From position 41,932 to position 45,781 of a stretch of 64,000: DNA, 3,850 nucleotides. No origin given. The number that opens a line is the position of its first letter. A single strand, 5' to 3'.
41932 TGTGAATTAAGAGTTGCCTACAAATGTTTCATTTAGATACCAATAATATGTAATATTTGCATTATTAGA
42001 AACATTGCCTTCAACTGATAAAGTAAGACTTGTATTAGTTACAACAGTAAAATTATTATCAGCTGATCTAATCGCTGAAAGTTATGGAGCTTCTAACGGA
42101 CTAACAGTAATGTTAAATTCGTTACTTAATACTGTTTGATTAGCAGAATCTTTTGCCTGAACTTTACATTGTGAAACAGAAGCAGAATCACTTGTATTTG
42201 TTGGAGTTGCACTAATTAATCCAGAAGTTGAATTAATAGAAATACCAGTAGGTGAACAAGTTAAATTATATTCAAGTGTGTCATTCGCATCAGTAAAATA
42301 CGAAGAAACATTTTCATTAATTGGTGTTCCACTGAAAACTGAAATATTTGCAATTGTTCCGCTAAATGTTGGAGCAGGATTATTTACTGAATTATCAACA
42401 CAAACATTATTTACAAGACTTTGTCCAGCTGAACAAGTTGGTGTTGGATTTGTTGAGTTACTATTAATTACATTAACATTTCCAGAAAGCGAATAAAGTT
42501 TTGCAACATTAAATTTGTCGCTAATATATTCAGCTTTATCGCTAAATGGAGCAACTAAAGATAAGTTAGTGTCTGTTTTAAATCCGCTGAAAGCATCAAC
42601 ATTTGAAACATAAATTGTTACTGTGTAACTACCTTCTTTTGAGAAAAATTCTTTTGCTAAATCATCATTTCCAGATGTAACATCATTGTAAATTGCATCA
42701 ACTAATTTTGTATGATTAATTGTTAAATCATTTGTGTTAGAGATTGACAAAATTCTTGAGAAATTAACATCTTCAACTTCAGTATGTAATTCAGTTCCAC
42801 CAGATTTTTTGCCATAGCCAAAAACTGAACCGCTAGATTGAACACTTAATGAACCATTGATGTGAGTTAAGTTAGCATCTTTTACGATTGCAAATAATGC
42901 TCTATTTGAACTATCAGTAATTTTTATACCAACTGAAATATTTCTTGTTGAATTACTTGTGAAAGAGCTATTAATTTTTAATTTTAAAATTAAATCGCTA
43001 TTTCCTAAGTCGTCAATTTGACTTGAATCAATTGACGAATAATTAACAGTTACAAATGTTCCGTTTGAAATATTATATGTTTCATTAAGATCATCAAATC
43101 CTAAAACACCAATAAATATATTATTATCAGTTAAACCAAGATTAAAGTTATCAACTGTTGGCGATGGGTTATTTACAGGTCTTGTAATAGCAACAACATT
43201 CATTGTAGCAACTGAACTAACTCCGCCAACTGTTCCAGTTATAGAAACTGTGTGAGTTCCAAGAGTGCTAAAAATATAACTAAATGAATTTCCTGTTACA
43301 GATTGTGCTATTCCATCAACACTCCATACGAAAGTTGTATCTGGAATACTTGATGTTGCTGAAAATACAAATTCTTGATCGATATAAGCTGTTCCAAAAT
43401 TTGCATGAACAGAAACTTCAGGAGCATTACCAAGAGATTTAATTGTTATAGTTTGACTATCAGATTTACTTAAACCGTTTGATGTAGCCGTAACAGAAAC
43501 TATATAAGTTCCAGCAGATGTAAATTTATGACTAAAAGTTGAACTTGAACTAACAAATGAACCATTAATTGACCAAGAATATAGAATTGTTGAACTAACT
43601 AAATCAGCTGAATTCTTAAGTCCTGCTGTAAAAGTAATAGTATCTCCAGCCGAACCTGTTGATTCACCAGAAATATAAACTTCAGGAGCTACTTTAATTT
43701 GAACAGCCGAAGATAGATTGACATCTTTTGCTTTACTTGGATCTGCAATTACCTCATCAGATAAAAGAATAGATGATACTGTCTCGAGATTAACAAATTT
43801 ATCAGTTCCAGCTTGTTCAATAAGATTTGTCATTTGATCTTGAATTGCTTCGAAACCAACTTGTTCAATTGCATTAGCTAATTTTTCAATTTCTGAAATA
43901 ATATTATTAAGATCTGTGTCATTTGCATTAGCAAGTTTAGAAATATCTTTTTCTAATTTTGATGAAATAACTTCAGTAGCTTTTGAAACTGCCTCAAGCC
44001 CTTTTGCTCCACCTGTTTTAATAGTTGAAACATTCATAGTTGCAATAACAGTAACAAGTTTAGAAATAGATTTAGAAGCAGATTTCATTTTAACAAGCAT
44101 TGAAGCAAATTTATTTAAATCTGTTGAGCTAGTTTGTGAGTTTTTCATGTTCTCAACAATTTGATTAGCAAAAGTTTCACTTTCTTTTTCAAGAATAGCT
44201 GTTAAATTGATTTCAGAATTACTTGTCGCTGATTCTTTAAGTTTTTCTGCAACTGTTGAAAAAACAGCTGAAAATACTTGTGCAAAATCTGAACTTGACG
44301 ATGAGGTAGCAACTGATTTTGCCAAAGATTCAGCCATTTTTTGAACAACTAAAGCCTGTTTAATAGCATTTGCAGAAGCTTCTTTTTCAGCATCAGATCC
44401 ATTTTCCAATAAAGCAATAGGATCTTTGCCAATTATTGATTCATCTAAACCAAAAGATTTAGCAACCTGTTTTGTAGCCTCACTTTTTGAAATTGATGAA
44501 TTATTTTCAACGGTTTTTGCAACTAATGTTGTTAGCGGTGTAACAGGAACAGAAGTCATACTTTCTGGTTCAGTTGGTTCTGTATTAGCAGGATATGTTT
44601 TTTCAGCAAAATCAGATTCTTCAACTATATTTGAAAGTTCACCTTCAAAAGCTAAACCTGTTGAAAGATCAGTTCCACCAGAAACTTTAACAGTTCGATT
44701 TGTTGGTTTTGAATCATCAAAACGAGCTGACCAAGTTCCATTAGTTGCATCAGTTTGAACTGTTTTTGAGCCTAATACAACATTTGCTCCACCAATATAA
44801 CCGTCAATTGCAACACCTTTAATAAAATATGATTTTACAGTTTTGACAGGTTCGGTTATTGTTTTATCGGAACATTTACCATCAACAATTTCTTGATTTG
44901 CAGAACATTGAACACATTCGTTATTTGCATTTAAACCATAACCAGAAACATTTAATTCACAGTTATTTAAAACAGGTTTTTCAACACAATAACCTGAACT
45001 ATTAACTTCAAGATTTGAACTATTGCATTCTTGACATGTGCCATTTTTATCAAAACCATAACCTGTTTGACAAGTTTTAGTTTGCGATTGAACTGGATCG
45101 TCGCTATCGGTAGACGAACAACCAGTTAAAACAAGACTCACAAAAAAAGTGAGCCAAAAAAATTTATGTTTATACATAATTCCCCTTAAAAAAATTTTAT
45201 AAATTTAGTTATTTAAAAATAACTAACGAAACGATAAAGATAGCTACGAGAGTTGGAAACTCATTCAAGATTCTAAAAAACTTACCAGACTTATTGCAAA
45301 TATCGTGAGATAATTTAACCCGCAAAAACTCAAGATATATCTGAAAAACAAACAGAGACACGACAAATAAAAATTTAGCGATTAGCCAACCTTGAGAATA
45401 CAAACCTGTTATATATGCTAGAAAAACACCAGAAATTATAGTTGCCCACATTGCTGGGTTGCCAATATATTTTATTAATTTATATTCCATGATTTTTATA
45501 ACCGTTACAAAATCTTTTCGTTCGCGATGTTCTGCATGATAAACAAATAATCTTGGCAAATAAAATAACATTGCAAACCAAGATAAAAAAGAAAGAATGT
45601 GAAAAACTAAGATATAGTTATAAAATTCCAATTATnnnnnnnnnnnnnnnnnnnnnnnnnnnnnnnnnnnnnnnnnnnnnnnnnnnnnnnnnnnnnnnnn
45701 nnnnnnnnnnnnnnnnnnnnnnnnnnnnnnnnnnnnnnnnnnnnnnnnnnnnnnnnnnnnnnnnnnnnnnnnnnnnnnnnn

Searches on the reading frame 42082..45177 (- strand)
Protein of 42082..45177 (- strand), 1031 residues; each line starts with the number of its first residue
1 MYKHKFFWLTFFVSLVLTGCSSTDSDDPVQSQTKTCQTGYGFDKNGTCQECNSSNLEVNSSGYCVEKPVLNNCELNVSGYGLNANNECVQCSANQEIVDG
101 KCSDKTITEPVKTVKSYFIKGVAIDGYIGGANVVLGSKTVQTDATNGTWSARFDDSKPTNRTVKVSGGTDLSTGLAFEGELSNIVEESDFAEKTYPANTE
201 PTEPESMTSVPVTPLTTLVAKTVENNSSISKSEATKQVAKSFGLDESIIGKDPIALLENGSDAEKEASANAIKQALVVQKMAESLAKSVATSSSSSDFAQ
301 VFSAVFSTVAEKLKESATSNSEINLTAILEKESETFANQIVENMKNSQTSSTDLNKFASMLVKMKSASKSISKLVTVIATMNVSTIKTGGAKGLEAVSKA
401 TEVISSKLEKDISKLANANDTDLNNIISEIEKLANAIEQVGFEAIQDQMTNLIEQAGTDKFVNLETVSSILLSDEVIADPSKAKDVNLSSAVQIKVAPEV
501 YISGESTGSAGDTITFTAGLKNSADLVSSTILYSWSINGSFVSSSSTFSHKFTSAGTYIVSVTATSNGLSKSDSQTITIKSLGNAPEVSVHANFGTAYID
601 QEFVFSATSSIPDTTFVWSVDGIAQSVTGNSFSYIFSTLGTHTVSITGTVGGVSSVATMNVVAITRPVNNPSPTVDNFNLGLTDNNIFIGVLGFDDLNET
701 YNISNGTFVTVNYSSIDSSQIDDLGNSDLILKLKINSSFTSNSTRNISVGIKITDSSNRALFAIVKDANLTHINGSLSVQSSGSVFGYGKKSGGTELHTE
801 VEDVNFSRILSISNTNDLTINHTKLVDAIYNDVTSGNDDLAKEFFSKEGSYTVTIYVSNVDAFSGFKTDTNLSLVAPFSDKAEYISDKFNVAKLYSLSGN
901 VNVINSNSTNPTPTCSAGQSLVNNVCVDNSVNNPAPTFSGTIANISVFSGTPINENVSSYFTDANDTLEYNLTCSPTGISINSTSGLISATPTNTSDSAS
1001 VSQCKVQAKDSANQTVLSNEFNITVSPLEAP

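Call 39: search_protein_families(library=pfam, proteins=[window:42082-45177:-], max_evalue=0.00001)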
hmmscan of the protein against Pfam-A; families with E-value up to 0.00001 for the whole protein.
window:42082-45177:- (1031 aa): 2 families
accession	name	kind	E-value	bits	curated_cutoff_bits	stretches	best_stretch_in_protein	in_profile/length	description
PF00801.26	PKD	-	8.9e-10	38.9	23.5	1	504-576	6-77/80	PKD domain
PF18911.6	PKD_4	-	1.4e-09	38.3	27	1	496-579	2-83/85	PKD domain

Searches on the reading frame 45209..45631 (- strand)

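Call 39: search_protein_families(library=pfam, proteins=[window:45209-45631:-], max_evalue=0.00001)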
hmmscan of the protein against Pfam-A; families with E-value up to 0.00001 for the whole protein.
window:45209-45631:- (140 aa): 1 family
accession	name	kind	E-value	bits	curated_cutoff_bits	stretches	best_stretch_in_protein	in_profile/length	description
PF03653.18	UPF0093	-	4.2e-45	154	34.2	1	2-140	3-144/146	Uncharacterised protein family (UPF0093)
